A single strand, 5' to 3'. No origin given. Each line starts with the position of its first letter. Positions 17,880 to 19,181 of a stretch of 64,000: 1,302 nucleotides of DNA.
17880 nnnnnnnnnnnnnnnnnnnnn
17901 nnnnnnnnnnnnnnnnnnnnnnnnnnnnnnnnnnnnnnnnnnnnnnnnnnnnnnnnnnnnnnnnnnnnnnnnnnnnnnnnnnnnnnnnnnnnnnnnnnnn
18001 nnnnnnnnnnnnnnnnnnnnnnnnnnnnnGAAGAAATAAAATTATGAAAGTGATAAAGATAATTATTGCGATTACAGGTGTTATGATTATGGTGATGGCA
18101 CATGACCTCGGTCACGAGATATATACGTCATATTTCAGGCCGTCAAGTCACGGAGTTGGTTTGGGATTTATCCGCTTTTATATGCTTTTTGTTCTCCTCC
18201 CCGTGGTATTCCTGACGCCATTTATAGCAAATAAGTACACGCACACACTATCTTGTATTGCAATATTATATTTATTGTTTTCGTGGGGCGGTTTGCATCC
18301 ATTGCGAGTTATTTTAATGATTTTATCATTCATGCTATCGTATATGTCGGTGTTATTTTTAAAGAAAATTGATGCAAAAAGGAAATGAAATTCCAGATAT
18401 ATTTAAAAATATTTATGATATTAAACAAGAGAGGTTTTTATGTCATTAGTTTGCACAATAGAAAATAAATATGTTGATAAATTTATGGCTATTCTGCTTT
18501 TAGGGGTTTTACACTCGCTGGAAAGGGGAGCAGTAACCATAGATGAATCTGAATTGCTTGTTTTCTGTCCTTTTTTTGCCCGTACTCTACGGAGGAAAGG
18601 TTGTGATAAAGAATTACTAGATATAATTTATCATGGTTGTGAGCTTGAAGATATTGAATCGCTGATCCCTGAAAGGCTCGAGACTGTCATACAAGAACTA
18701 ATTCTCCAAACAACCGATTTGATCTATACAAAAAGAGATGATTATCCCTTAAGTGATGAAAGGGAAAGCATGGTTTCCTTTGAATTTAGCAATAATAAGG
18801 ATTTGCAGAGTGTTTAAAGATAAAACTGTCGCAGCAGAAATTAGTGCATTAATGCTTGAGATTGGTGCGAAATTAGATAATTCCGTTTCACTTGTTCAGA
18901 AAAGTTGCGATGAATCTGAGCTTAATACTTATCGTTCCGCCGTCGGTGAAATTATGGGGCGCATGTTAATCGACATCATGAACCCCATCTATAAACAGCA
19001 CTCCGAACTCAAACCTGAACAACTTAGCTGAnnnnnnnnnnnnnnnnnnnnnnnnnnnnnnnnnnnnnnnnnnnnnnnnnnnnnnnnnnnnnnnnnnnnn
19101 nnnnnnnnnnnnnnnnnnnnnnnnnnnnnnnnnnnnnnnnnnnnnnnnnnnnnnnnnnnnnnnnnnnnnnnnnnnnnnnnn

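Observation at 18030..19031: Low-GC islet between ybhL and ybhN encoding a small membrane protein and an acidic protein of unknown family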

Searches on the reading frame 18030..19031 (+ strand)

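Call 82: search_protein_families(proteins=[L006:1343-1798:+, L004:3369-3830:+, L006:1861-2457:+], library=phrogs, max_evalue=0.01)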
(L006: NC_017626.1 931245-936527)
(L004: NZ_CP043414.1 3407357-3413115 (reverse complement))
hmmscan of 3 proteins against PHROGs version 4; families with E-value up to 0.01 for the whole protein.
L006:1343-1798:+ (152 aa): 0 families

L004:3369-3830:+ (154 aa): 0 families

L006:1861-2457:+ (199 aa): 0 families

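Call 83: profile_search(protein=L006:1343-1798:+)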
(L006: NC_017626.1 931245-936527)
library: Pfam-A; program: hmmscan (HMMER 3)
A. the first sequence (152 residues): domains with independent E <= 10: 0; with E <= 0.001: 0
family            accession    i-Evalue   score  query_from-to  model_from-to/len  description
(no Pfam family matches the first sequence, even at E <= 10)
